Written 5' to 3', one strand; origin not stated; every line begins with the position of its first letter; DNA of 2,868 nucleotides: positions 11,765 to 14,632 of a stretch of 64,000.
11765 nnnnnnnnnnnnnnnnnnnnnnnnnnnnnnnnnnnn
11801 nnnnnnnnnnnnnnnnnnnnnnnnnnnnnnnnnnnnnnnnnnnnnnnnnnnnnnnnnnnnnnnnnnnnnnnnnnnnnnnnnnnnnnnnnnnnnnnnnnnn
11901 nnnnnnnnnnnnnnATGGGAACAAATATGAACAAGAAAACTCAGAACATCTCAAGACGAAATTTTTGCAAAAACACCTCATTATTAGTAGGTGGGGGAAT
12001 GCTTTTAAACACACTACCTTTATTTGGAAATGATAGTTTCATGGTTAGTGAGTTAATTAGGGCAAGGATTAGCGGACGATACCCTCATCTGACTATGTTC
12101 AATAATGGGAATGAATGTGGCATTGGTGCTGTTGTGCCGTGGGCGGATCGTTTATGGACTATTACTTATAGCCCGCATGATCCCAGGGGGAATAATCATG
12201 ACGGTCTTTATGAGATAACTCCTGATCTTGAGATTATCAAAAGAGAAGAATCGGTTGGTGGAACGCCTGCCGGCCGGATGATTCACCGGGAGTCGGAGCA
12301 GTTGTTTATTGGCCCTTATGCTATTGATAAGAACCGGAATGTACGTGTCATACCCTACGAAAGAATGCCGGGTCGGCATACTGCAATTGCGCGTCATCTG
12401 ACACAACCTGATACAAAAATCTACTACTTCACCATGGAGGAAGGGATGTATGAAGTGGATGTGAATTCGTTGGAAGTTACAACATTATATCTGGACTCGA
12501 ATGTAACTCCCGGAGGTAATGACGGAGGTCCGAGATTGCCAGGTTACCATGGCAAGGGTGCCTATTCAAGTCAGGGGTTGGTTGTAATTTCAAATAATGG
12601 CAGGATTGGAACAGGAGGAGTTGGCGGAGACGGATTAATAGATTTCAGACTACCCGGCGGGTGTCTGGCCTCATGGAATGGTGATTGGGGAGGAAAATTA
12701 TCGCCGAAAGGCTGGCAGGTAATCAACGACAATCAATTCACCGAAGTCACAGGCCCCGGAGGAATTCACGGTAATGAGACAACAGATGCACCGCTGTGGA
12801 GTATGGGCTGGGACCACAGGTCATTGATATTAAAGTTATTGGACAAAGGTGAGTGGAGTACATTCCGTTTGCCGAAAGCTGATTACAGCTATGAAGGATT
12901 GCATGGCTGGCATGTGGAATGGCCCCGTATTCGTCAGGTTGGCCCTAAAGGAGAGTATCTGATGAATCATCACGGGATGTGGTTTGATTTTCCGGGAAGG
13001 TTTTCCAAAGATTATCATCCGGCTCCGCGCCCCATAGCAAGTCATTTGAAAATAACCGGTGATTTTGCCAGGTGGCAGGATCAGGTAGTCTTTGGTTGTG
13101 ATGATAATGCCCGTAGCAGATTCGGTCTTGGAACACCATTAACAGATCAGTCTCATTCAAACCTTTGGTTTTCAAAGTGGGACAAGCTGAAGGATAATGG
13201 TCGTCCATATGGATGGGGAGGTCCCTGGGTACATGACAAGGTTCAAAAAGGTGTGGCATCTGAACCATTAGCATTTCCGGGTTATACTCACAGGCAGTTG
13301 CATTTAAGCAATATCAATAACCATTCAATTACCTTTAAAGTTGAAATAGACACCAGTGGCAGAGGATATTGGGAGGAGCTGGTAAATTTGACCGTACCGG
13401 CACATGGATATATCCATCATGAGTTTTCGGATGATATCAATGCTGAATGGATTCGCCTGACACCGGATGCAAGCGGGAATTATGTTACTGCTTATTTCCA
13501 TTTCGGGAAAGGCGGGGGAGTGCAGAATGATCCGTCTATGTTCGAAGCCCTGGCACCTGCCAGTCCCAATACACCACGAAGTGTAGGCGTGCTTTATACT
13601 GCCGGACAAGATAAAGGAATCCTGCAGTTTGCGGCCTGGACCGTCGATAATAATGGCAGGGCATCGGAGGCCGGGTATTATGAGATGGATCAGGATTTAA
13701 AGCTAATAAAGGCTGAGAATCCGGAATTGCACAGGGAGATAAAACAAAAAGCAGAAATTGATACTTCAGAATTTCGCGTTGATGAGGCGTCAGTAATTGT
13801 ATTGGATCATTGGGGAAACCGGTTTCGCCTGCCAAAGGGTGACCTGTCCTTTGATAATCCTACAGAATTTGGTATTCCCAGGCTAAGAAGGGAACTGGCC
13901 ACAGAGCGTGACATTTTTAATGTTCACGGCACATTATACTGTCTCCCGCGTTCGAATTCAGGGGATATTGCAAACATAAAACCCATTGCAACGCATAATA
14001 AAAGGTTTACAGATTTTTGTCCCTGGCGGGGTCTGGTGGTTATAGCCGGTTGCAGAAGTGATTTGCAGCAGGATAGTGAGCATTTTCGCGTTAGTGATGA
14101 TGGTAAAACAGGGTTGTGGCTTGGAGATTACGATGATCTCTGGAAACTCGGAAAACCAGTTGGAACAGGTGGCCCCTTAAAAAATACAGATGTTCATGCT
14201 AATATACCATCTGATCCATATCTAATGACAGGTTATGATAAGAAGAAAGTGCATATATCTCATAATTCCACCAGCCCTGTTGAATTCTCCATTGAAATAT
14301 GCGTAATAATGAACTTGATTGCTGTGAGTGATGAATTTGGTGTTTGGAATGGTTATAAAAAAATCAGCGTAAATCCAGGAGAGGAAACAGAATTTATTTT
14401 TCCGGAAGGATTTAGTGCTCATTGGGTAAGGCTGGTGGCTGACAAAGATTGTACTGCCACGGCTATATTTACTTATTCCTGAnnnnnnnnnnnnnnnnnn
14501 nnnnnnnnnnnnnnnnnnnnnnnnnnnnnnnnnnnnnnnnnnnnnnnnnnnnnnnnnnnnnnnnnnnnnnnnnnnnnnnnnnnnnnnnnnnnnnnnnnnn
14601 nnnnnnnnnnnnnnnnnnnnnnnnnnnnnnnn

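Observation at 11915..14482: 855-aa TAT-exported protein of unknown family at the core of the PUL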

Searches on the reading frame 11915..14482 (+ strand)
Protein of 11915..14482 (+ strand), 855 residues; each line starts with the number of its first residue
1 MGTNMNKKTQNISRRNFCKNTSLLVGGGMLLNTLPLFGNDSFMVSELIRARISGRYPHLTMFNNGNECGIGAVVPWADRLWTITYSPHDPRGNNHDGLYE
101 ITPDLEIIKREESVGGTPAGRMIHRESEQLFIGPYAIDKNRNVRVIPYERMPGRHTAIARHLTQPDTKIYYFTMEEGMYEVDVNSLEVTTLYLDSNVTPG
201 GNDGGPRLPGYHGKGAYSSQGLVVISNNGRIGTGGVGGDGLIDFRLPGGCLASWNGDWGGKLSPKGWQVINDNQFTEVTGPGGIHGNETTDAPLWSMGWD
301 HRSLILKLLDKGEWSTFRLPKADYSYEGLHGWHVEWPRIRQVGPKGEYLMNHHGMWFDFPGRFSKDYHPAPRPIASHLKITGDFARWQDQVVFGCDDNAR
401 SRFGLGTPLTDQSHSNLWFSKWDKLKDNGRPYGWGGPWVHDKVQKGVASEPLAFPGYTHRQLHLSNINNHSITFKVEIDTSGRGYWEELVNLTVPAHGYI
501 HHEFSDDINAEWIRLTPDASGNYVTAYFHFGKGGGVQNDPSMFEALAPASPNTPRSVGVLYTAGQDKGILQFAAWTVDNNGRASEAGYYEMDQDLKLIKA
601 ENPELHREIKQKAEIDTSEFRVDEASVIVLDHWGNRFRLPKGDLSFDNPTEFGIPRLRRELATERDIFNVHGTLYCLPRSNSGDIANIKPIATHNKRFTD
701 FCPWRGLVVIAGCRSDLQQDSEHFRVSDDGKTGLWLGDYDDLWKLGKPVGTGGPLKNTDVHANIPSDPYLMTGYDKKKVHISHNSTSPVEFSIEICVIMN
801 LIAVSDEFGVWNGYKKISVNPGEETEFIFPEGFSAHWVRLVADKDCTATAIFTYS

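Call 3: search_protein_families(library=pfam, proteins=[window:11915-14482:+], max_evalue=0.01)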
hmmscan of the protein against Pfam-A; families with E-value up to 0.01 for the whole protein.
window:11915-14482:+ (855 aa): 0 families

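Call 4: search_protein_families(library=ncbifam, proteins=[window:11915-14482:+], max_evalue=0.01)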
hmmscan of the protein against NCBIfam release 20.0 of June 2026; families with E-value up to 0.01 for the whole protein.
window:11915-14482:+ (855 aa): 0 families

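Call 6: search_solved_structures(query=window:11915-14482:+, max_evalue=10, show_alignments=2)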
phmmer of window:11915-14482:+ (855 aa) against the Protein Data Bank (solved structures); distinct sequences matched with E-value up to 10: 3.
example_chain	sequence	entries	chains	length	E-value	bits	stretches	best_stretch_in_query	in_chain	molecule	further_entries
7pnt_N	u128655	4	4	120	0.34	12.2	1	742-788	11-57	28S ribosomal protein S17, mitochondrial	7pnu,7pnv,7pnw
5aj4_AQ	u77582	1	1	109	1.9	9.7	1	742-787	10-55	MITORIBOSOMAL PROTEIN US17M, MRPS17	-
5aj3_Q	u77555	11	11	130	2.8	9.2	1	742-787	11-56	MITORIBOSOMAL PROTEIN US17M, MRPS17 | uS17m | Mitochondrial ribosomal protein S17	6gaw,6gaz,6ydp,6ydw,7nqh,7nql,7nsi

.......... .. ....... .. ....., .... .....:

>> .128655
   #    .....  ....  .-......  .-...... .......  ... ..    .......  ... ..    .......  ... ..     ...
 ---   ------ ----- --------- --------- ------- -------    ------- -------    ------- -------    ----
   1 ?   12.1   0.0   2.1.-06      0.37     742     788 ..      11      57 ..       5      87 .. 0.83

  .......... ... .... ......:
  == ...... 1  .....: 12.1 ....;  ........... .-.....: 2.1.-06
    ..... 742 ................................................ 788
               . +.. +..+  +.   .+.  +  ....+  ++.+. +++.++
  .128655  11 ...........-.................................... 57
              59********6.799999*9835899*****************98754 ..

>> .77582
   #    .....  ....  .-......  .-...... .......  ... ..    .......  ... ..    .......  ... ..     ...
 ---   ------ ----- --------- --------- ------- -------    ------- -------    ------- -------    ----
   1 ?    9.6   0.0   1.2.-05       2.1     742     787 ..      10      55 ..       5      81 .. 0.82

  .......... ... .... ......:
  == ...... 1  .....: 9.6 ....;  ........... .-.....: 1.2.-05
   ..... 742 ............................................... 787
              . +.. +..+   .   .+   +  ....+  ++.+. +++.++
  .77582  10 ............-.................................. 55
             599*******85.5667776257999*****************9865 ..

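Call 7: find_homologous_proteins(query=window:11915-14482:+)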
Query window:11915-14482:+ (855 aa): 6598 proteins with E <= 0.001 among 8000 candidates; the best 120 are listed.
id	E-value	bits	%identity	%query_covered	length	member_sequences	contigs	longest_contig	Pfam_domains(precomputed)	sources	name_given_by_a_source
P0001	0.0e+0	1938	93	100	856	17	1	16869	-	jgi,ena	-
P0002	0.0e+0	1742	83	100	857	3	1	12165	-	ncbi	ncbi:MAG: hypothetical protein ACOCU3_00680 [bacterium]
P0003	0.0e+0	1690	80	99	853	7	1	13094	-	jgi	jgi:hypothetical protein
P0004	0.0e+0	1671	79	100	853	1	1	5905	-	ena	-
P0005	0.0e+0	1665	79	100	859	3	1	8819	-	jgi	jgi:hypothetical protein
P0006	0.0e+0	1661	79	99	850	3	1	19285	-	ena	-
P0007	0.0e+0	1661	79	100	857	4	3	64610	-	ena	-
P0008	0.0e+0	1600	78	97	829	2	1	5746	-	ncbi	-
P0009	0.0e+0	1593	76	99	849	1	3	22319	PF00754.32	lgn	-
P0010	0.0e+0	1587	76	99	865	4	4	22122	-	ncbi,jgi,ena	-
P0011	0.0e+0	1519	76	96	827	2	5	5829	-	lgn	-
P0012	0.0e+0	1511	73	99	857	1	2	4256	-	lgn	-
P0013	0.0e+0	1480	71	99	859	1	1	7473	-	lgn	-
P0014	0.0e+0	1462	74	93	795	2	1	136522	-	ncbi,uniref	ncbi:hypothetical protein ACG2F4_09380 [Halalkalibaculum sp. DA3122]|uniref:hypothetical protein n=1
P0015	0.0e+0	1446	68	99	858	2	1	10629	-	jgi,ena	-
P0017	0.0e+0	1290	64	100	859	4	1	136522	-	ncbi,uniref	ncbi:hypothetical protein ACG2F4_09375 [Halalkalibaculum sp. DA3122]|uniref:hypothetical protein n=1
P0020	0.0e+0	1240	61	99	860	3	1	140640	-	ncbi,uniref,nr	ncbi:hypothetical protein SAMN05443144_1142 [Fodinibius roseus]|uniref:Uncharacterized protein n=2 T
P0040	4.8e-254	864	50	94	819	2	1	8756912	PF00754.32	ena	-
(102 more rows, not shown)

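Call 20: find_encoding_contigs(protein=P0040, flank=10000, max_places=2)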
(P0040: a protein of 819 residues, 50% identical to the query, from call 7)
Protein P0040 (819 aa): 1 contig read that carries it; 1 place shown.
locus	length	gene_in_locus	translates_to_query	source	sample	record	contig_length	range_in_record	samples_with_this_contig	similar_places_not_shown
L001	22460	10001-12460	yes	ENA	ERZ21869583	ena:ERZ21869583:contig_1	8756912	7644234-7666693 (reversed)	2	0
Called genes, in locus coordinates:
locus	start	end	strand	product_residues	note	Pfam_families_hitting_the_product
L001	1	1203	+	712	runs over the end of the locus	PF19335:HMBD, PF25919:BSH_CusB, PF25973:BSH_CzcB, PF25944:Beta-barrel_RND (weak), PF25954:Beta-barrel_RND_2, PF19335:HMBD, PF11827:DUF3347 (weak)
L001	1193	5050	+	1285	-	PF00873:ACR_tran, PF03176:MMPL (weak), PF00873:ACR_tran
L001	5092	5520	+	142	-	-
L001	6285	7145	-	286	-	PF00950:ABC-3, PF01032:FecCD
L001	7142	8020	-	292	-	PF00005:ABC_tran, PF13304:AAA_21 (faint)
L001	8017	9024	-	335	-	PF01297:ZnuA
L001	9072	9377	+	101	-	-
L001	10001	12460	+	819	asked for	PF00754:F5_F8_type_C (faint)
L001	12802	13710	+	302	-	-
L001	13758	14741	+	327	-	PF07963:N_methyl (weak), PF07596:SBP_bac_10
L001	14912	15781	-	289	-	PF08450:SGL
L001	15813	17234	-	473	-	PF13517:FG-GAP_3 (faint), PF21348:RGL11_C (weak), PF25292:Beta-prop_CGLA (faint), PF01839:FG-GAP (faint)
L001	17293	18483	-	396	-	PF02746:MR_MLE_N, PF13378:MR_MLE_C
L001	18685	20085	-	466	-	PF00331:Glyco_hydro_10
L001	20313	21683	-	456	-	PF00331:Glyco_hydro_10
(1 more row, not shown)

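Call 21: find_encoding_contigs(protein=P0020, flank=10000, max_places=2)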
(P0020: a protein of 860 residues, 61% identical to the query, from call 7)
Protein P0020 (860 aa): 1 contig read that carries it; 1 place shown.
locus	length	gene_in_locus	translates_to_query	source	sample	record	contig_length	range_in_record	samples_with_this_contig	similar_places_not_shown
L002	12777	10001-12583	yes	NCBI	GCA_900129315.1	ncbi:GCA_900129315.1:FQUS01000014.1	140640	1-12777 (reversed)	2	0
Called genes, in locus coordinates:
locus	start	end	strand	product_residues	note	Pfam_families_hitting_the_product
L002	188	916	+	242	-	PF06439:3keto-disac_hyd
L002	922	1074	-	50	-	-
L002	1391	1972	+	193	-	PF07638:Sigma70_ECF (faint), PF04542:Sigma70_r2, PF08281:Sigma70_r4_2, PF04545:Sigma70_r4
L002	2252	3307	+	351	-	PF04773:FecR, PF16344:FecR_C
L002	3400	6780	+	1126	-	PF07660:STN (faint), PF13620:CarboxypepD_reg, PF13715:CarbopepD_reg_2, PF07715:Plug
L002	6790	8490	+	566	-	PF14322:SusD-like_3, PF12771:SusD-like_2 (faint), PF07980:SusD_RagB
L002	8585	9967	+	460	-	PF00884:Sulfatase, PF01663:Phosphodiest (weak), PF16347:SGSH_C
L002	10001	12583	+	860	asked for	-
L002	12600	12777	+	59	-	?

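Call 23: search_protein_representatives(alignment_id=A1)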
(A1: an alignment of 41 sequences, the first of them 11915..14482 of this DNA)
Query: 41 sequences, 817 profile positions. Proteins with E-value up to 0.001 (for the whole library): 2090; up to 1e-10: 1489; up to 1e-30: 687. The best 150 are listed.
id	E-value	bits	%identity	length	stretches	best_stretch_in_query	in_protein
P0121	0.0e+00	1152.5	-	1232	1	27-816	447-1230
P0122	0.0e+00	1150.1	-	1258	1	18-817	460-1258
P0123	0.0e+00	1129.1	-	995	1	36-816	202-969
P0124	0.0e+00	1076.3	-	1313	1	31-817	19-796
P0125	0.0e+00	1070.8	-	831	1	29-817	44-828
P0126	0.0e+00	1063.2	-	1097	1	32-816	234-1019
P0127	0.0e+00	1037.4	-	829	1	25-817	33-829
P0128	0.0e+00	1032.3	-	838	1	8-816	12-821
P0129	0.0e+00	1023.0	-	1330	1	24-813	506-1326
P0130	0.0e+00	1018.3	-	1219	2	32-697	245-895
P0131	1.4e-298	1009.2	-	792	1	33-817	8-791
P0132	8.7e-297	1003.2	-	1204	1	33-817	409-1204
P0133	4.0e-295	997.7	-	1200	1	37-816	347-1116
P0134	5.5e-293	990.6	-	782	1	35-817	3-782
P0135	1.2e-292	989.5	-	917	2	29-755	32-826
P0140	5.7e-277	937.6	-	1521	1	35-816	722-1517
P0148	6.9e-273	924.1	-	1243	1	30-816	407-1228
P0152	1.2e-269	913.5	-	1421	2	32-442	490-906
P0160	7.0e-248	841.5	-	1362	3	29-587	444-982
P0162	5.3e-247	838.5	-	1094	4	24-439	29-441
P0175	5.2e-232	788.9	-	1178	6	91-438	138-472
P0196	1.6e-198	678.2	-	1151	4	24-441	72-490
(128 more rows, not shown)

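Call 25: predict_structure(alignment_id=A1)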
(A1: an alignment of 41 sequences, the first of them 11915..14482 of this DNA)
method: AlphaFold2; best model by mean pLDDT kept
length: 855 residues; sequences in the alignment: 41
mean_pLDDT: 88.2   pTM: 0.88
mean pLDDT of the five models: 88.2, 88.2, 87.6, 87.0, 86.5
residues with pLDDT >= 90: 598; 70-90: 158; 50-70: 59; < 50: 40
segments of 3 or more residues with pLDDT < 50: 1-13, 26-46
pLDDT, mean of each block of 10 residues (from residue 1): 34 56 53 42 57 95 89 96 86 91 95 84 96 96 95 93 96 93 97 84 74 92 90 54 74 82 68 93 92 94 95 96 74 77 95 94 96 94 93 92 71 93 95 93 97 95 96 98 97 97 95 98 95 93 94 92 84 95 94 95 94 84 91 89 87 88 87 89 84 94 95 93 96 97 95 95 95 94 98 90 63 96 96 92 97 96
secondary structure, 60 per line:
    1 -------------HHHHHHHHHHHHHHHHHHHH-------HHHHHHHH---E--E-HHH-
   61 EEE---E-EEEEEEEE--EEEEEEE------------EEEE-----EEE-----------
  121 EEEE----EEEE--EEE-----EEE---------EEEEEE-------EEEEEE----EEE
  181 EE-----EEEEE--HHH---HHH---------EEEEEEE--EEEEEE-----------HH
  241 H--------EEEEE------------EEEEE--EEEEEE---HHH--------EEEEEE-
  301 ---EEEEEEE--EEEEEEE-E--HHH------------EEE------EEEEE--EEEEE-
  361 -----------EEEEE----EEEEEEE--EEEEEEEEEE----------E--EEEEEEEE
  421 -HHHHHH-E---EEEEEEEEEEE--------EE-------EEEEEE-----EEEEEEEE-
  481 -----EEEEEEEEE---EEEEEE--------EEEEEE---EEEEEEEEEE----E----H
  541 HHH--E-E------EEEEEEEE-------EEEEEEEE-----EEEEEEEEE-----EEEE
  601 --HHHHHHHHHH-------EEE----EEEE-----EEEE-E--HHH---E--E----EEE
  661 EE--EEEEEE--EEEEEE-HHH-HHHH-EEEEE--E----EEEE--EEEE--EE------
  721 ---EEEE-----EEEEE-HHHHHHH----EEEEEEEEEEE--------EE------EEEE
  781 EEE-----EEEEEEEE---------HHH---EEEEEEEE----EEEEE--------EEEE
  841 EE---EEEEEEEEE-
elements in order (helices of 4 or more, strands of 3 or more residues): H14-33 H41-48 E61-63 E69-76 E79-85 E98-101 E107-109 E121-124 E129-132 E135-137 E143-145 E155-160 E168-173 E178-182 E188-192 E213-219 E222-227 E250-254 E267-271 E274-279 E294-299 E304-310 E313-319 E339-341 E348-352 E355-359 E372-376 E381-387 E390-399 E413-420 H422-427 E433-443 E461-466 E472-479 E486-494 E498-503 E512-517 E521-530 H540-543 E555-562 E570-577 E583-591 E597-600 H603-612 E620-622 E627-630 E636-639 E658-662 E665-670 E673-678 H684-687 E689-693 E701-704 E707-710 E724-727 E733-737 H739-745 E750-760 E777-783 E789-796 E812-819 E824-828 E837-842 E846-854

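Call 27: search_protein_families(library=pfam, proteins=[P0121, P0122, P0124, P0129, P0132, P0140, P0148], max_evalue=0.001)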
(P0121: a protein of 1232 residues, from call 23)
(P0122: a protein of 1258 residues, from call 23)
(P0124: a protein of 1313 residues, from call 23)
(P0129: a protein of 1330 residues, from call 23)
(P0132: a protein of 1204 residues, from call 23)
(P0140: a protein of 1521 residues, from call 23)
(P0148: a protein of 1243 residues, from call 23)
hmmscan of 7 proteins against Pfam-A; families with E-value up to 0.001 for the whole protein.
P0121 (1232 aa): 1 family
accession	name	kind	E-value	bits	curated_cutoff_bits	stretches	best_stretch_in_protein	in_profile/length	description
PF18884.5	TSP3_bac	-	6.8e-12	45.4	25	1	355-376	1-22/22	Bacterial TSP3 repeat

P0122 (1258 aa): 3 families
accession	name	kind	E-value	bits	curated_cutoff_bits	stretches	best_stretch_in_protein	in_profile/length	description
PF00884.28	Sulfatase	-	2e-50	172.3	25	1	35-361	1-301/301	Sulfatase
PF16347.10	SGSH_C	-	4.5e-24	85.8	29.3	1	311-465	1-152/154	N-sulphoglucosamine sulphohydrolase, C-terminal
PF01663.27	Phosphodiest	-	1.6e-09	38.3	23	1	37-307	1-220/342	Type I phosphodiesterase / nucleotide pyrophosphatase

P0124 (1313 aa): 0 families

P0129 (1330 aa): 3 families
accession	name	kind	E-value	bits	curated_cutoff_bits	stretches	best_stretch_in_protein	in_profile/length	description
PF00884.28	Sulfatase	-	1.8e-52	179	25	1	30-380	1-301/301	Sulfatase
PF16347.10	SGSH_C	-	6.6e-16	59.3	29.3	1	325-473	1-150/154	N-sulphoglucosamine sulphohydrolase, C-terminal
PF01663.27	Phosphodiest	-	9.5e-15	55.5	23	1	33-321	2-220/342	Type I phosphodiesterase / nucleotide pyrophosphatase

P0132 (1204 aa): 12 families
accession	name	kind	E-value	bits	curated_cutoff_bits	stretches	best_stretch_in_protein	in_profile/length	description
PF25174.1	Beta-prop_THOC3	-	2.2e-16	60.1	305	1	141-292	7-153/272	THOC3 beta-propeller domain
PF23414.1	Beta-prop_EML_2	-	1.1e-13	51.6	90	2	200-292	20-105/266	Echinoderm microtubule-associated protein second beta-propeller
PF24817.1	WD40_WDHD1_1st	-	1.1e-13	51.5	109.9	2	183-291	182-288/291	WDHD1 first WD40 domain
PF24814.1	WD40_Prp19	-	1.7e-12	47.5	320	2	47-210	93-250/281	Prp19 WD40 domain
PF25173.1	Beta-prop_WDR3_1st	-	1.4e-09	38.4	154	2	222-287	32-90/184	WDR3 first beta-propeller domain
PF00400.38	WD40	-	3.3e-08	34.2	27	1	223-247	15-39/39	WD domain, G-beta repeat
PF12894.13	ANAPC4_WD40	-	8.7e-08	32.7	22.9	0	223-260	42-79/91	Anaphase-promoting complex subunit 4 WD40 domain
PF23393.2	Beta-prop_WDR90_POC16_2nd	-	1.9e-06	27.7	60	0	52-156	85-198/291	WDR90/POC16, second beta-propeller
PF24807.1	WD40_CDC20-Fz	-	1.1e-05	25.4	200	1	187-259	17-91/292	CDC20/Fizzy WD40 domain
PF23869.1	Beta-prop_WDR75_1st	-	0.00013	21.8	45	1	223-257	187-221/292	WD repeat-containing protein 75 first beta-propeller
PF25175.1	Beta-prop_WDR5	-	0.00014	21.7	250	0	186-282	101-193/296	WDR5 beta-propeller domain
PF13360.13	PQQ_2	-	0.00029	21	27.6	0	52-208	29-176/233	Outer membrane protein assembly factor BamB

P0140 (1521 aa): 2 families
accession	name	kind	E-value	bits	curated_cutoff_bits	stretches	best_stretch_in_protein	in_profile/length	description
PF00884.28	Sulfatase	-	9.7e-41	140.5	25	1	27-381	1-300/301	Sulfatase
PF16347.10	SGSH_C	-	9.4e-26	91.2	29.3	1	332-485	1-152/154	N-sulphoglucosamine sulphohydrolase, C-terminal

P0148 (1243 aa): 0 families

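Call 28: fold_search(model_id=the predicted structure, library=pdb)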
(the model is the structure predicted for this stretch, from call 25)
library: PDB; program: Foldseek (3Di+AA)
matches with E <= 10: 1807; with E <= 0.001: 374
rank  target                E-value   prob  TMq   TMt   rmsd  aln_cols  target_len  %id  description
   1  4a2m_D                2.2e-09  1.00  0.23  0.26  31.0       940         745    7  Structure of the periplasmic domain of the heparin and heparan sulphate sensing hybrid two component system BT4663 in  (released 2012-05-02)
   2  4a2m_A                3.1e-09  1.00  0.23  0.26  30.8       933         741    8  Structure of the periplasmic domain of the heparin and heparan sulphate sensing hybrid two component system BT4663 in  (released 2012-05-02)
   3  9e78_0L               4.3e-09  1.00  0.24  0.31  21.5       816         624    9  48-nm repeat of the Leishmania tarentolae doublet microtubule (released 2025-03-12)
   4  8g66_A                6.3e-09  1.00  0.23  0.25  21.2       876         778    9  Structure with SJ3149 (released 2023-12-13)
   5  4a2m_C                9.8e-09  1.00  0.22  0.25  31.1       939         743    7  Structure of the periplasmic domain of the heparin and heparan sulphate sensing hybrid two component system BT4663 in  (released 2012-05-02)
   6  7byv_A                5.1e-08  1.00  0.18  0.31  20.8       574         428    8  Crystal structure of exo-beta-1,3-galactanase from Phanerochaete chrysosporium Pc1,3Gal43A E208Q with beta-1,3-galacto (released 2020-11-04)
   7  9n73_LN               7.6e-08  1.00  0.21  0.26  23.3       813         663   10  SSU processome maturation and disassembly, State G (released 2025-10-29)
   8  8bbf_B                9.6e-08  1.00  0.13  0.10  27.1       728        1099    9  Structure of the IFT-A complex; IFT-A1 module (released 2022-12-07)
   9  6u42_5L               1.0e-07  1.00  0.21  0.27  22.0       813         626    9  Natively decorated ciliary doublet microtubule (released 2019-11-13)
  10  7bys_A                1.4e-07  1.00  0.17  0.30  21.1       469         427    9  Crystal structure of exo-beta-1,3-galactanase from Phanerochaete chrysosporium Pc1,3Gal43A apo form (released 2020-11-04)
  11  9nwi_Y                1.7e-07  1.00  0.21  0.31  18.2       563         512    8  Pseudomonas phage Pa223 tail (C6 symmetry) (released 2025-08-06)
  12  3o4j_A                1.8e-07  1.00  0.21  0.29  10.7       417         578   15  Structure and Catalysis of Acylaminoacyl Peptidase (released 2010-11-17)
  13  9e2g_2B               1.8e-07  1.00  0.24  0.31  22.4       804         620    8  Cryo-EM structure of 48 nm repeat of microtubule doublet from T. brucei flagellum (released 2025-03-12)
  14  8r8r_B                2.9e-07  1.00  0.22  0.43  12.9       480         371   14  Cryo-EM structure of the human mPSF with PAPOA C-terminus peptide (PAPOAc) (released 2024-04-10)
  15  9oxs_B                3.1e-07  1.00  0.23  0.47   9.2       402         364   13  CRYO-EM STRUCTURE OF the human mPSF IN COMPLEX WITH THE AAUAAU poly(A) signal (released 2025-11-26)
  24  9eob                  8.6e-07  1.00  0.23  0.31  15.7       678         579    7  Engineered GH181 sialidase from Akkermansia muciniphila (released 2025-03-26)
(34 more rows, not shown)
